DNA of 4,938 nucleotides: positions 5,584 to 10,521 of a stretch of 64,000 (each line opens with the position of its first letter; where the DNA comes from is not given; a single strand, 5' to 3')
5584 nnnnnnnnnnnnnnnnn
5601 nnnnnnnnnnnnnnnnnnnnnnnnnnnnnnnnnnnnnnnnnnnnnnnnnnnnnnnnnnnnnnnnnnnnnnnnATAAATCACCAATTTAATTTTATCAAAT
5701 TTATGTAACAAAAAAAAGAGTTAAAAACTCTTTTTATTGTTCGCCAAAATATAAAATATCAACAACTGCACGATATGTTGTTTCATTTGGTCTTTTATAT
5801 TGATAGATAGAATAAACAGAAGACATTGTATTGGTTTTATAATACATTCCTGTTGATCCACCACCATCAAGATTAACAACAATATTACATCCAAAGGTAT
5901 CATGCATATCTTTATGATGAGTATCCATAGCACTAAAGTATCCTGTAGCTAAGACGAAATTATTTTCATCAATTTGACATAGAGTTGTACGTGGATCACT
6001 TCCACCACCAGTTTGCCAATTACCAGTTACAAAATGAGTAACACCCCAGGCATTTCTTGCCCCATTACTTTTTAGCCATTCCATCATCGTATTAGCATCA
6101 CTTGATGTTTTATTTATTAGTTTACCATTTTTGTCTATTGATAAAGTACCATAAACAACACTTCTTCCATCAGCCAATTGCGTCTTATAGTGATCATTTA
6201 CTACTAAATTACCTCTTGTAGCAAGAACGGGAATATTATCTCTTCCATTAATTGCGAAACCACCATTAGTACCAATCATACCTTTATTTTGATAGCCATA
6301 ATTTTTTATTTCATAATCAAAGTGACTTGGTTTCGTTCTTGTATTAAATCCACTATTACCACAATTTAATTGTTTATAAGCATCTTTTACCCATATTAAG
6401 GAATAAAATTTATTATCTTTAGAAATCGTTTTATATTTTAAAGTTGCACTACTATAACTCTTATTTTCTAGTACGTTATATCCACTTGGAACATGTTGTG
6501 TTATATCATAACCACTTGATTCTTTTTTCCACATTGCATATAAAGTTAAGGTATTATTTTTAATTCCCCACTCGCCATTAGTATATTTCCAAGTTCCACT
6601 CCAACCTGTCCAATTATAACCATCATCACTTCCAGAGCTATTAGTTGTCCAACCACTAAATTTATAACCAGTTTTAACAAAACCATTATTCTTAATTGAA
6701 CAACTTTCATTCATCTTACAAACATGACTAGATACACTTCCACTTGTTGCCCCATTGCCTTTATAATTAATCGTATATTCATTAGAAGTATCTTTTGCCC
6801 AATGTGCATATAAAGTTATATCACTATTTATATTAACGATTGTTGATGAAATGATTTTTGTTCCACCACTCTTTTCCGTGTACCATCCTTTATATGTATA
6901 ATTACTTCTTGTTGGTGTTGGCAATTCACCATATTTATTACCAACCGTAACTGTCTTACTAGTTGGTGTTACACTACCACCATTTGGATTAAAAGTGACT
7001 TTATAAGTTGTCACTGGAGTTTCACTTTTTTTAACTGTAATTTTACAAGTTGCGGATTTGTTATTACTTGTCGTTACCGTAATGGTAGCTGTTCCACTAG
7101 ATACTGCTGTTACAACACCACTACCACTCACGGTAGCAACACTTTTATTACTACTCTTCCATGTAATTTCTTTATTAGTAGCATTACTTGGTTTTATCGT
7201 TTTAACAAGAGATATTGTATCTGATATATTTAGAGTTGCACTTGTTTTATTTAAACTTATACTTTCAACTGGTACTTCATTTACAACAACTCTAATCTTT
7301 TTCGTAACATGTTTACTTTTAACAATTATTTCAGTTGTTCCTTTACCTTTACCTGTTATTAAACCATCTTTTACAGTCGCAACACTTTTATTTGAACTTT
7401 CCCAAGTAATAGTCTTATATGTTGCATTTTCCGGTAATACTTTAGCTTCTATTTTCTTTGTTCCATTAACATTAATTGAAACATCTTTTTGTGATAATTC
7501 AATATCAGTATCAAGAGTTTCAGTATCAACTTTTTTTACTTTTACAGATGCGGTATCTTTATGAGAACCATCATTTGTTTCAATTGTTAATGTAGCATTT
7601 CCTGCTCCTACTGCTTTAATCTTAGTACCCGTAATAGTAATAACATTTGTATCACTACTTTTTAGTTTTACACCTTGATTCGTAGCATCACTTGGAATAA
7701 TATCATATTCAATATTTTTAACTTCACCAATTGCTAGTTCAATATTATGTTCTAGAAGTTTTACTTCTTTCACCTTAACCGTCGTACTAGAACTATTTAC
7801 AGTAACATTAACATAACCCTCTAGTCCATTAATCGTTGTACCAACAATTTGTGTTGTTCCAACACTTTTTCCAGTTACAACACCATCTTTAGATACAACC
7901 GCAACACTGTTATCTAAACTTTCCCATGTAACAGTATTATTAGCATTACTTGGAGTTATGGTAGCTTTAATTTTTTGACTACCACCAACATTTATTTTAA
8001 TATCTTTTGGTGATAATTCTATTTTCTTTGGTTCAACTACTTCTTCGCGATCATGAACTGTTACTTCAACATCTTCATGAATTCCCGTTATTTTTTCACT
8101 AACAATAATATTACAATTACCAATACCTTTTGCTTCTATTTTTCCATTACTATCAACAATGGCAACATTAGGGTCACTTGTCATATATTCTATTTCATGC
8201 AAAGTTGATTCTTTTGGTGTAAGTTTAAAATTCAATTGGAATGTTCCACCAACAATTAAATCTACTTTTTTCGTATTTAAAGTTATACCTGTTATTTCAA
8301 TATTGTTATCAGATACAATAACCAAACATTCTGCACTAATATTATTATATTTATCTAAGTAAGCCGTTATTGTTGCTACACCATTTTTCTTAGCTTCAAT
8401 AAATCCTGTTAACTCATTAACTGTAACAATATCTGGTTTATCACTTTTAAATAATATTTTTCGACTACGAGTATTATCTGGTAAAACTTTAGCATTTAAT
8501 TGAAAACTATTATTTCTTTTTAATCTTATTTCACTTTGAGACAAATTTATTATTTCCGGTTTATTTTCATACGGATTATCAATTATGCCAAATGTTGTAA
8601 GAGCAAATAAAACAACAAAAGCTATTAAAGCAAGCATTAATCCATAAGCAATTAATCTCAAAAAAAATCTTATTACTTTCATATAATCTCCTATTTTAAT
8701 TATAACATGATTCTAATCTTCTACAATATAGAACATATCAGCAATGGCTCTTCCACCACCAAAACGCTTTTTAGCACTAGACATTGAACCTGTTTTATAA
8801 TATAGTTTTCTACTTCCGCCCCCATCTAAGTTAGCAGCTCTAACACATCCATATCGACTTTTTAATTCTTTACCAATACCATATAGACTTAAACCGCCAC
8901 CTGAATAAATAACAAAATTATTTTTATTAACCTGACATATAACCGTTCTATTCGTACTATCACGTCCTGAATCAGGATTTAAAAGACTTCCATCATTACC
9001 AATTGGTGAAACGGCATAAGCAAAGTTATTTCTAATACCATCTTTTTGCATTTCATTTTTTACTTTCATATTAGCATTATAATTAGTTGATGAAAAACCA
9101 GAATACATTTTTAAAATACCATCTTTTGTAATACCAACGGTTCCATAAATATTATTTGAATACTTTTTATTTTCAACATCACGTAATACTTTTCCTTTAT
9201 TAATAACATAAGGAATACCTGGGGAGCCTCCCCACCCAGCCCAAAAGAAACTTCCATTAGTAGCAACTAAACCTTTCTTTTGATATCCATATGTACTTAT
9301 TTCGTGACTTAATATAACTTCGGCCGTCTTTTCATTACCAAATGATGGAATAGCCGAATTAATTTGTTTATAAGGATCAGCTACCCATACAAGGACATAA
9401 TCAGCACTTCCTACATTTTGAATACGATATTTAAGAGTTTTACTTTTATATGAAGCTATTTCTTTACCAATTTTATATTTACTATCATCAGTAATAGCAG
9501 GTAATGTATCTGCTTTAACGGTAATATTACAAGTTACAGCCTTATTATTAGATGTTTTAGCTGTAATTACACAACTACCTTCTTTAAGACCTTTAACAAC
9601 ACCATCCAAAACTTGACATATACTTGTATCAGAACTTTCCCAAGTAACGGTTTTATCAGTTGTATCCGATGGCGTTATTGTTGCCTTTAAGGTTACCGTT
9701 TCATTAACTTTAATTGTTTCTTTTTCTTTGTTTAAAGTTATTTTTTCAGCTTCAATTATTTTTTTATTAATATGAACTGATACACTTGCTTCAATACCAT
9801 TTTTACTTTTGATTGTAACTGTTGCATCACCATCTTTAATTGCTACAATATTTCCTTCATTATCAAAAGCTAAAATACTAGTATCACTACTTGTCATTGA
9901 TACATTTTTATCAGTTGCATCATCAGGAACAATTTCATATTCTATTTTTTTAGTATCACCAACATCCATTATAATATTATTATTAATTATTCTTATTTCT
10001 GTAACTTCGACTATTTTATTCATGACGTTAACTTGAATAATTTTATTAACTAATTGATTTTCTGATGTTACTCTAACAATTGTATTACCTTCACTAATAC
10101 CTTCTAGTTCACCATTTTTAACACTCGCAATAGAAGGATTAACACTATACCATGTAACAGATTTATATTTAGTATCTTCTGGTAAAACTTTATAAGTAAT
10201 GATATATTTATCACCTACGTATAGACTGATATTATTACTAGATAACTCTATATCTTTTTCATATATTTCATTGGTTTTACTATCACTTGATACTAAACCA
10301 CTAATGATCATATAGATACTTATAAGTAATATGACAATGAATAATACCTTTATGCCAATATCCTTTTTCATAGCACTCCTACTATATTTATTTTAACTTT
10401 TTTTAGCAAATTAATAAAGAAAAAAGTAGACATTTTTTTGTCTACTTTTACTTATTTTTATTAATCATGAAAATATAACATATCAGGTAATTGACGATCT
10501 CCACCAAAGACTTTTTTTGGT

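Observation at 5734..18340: Tandem array of five paralogous Big_2-stalk surface proteins with swappable C-terminal catalytic modules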

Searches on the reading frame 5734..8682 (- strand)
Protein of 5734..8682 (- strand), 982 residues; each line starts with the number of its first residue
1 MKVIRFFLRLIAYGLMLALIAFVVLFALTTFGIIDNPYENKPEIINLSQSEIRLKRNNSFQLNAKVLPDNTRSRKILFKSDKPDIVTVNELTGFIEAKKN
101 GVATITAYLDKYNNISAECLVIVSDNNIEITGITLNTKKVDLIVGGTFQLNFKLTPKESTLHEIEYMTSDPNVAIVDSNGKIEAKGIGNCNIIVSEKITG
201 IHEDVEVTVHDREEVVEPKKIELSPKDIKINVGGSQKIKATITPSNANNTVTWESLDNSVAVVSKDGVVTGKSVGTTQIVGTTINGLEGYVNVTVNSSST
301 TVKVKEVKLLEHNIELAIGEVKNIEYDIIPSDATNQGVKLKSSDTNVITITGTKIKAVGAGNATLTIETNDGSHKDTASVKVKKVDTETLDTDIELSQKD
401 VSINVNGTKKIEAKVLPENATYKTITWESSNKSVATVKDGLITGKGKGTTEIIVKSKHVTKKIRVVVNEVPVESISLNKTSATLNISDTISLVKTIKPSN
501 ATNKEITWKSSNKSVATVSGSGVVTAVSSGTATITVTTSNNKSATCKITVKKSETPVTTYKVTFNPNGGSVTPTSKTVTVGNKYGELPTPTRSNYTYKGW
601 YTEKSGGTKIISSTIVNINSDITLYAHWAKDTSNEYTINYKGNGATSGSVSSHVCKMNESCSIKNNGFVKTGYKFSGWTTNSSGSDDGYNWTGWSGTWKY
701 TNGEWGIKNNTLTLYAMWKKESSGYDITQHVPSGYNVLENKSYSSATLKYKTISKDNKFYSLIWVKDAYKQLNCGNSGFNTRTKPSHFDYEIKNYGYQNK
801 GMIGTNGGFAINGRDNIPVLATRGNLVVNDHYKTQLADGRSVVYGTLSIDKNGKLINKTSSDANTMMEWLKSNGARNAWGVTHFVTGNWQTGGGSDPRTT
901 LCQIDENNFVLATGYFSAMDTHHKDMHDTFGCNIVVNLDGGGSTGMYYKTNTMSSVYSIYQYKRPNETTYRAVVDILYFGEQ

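Call 3: search_protein_families(library=pfam, proteins=[window:5734-8682:-], max_evalue=0.01)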
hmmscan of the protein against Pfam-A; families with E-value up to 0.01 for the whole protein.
window:5734-8682:- (982 aa): 6 families
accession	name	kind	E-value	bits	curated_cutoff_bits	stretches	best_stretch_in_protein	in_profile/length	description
PF02368.24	Big_2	-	7.7e-62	205.7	22.8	5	471-547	1-78/79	Bacterial Ig-like domain (group 2)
PF09479.16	Flg_new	-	1.3e-22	80.1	27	2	560-627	1-65/65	Listeria-Bacteroides repeat domain (List_Bact_rpt)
PF21461.3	HL_N-beta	-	5.1e-09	36.2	27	1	427-458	16-46/57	Hyaluronate lyase, N-terminal beta-sheet domain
PF09992.14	NAGPA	-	7.2e-08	33.3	25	1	805-978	7-167/169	Phosphodiester glycosidase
PF22359.2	Big-like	-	1.2e-07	32.3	27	1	507-551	4-47/48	Bacterial Ig-like domain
PF25354.1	Ig_NUP210_16th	-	0.00015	21.7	27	0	506-535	30-60/72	NUP210-like, Ig-like domain 16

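Call 4: search_protein_families(library=ncbifam, proteins=[window:5734-8682:-], max_evalue=0.01)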
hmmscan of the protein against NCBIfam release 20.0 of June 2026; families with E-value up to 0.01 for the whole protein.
window:5734-8682:- (982 aa): 1 family
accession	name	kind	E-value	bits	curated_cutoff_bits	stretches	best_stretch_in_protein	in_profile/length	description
TIGR02543.1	List_Bact_rpt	repeat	2.2e-08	34.3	20.95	1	590-632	1-44/44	TIGR02543 family repeat protein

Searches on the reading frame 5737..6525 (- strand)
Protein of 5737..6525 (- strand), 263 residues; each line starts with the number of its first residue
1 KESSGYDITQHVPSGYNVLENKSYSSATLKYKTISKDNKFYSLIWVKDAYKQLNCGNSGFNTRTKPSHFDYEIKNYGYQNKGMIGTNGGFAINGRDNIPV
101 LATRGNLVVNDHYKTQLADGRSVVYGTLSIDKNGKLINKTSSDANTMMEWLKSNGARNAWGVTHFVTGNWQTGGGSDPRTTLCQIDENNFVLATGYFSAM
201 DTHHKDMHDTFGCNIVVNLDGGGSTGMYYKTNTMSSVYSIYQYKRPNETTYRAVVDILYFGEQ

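Call 6: search_protein_families(library=pfam, proteins=[window:5737-6525:-], max_evalue=10)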
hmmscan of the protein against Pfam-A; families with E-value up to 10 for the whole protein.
seq(263 aa): 1 family
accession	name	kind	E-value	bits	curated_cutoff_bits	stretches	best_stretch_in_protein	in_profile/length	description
PF09992.14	NAGPA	-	5.6e-09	36.9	25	1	85-259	6-167/169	Phosphodiester glycosidase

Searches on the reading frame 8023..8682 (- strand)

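Call 6: search_protein_families(library=pfam, proteins=[window:8023-8682:-], max_evalue=10)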
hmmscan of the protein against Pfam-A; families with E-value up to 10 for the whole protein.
seq(220 aa): 6 families
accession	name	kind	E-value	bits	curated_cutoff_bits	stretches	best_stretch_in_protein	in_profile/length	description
PF02368.24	Big_2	-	2.4e-20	72.7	22.8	2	130-199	2-71/79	Bacterial Ig-like domain (group 2)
PF21461.3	HL_N-beta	-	0.00092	19.4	27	2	164-197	14-46/57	Hyaluronate lyase, N-terminal beta-sheet domain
PF22359.2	Big-like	-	0.018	15.7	27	2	78-109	5-35/48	Bacterial Ig-like domain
PF12768.13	Rax2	-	0.085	12.7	28.8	1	118-151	17-47/254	Rax2 C-terminal beta propeller domain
PF13332.12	Fil_haemagg_2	-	0.095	13.3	22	1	112-150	115-154/170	Hemagglutinin repeat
PF04964.19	Flp_Fap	-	0.2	11.9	32.2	1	13-32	13-32/46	Flp/Fap pilin component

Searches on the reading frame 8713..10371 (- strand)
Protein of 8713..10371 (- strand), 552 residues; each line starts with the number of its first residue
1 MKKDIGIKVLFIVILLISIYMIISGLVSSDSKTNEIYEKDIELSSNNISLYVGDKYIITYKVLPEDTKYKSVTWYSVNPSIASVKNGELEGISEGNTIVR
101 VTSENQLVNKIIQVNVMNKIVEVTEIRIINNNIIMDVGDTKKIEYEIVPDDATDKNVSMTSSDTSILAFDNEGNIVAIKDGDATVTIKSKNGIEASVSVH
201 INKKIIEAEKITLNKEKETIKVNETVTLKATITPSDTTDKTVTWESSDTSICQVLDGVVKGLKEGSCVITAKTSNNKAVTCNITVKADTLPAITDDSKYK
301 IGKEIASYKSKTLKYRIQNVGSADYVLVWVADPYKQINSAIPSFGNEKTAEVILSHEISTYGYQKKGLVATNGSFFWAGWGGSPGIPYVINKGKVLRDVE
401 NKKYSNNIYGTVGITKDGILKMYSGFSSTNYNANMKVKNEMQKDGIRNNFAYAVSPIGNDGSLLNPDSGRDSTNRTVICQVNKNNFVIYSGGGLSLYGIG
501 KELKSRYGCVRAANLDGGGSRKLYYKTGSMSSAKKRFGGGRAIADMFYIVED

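Call 3: search_protein_families(library=pfam, proteins=[window:8713-10371:-], max_evalue=0.01)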
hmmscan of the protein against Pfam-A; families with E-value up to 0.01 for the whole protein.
window:8713-10371:- (552 aa): 3 families
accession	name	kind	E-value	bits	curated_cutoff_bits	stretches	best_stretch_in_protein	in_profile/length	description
PF02368.24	Big_2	-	1.1e-25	89.8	22.8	3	209-281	3-77/79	Bacterial Ig-like domain (group 2)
PF09992.14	NAGPA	-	8.9e-15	55.7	25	1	368-549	4-168/169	Phosphodiester glycosidase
PF21461.3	HL_N-beta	-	1.5e-05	25.1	27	1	78-111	20-53/57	Hyaluronate lyase, N-terminal beta-sheet domain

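Call 4: search_protein_families(library=ncbifam, proteins=[window:8713-10371:-], max_evalue=0.01)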
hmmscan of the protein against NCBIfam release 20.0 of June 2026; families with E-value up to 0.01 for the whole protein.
window:8713-10371:- (552 aa): 0 families

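Call 10: find_encoding_contigs(protein=window:8713-10371:-, flank=10000, max_places=6)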
Protein window:8713-10371:- (552 aa): no gene with exactly this product is on record in the collection.
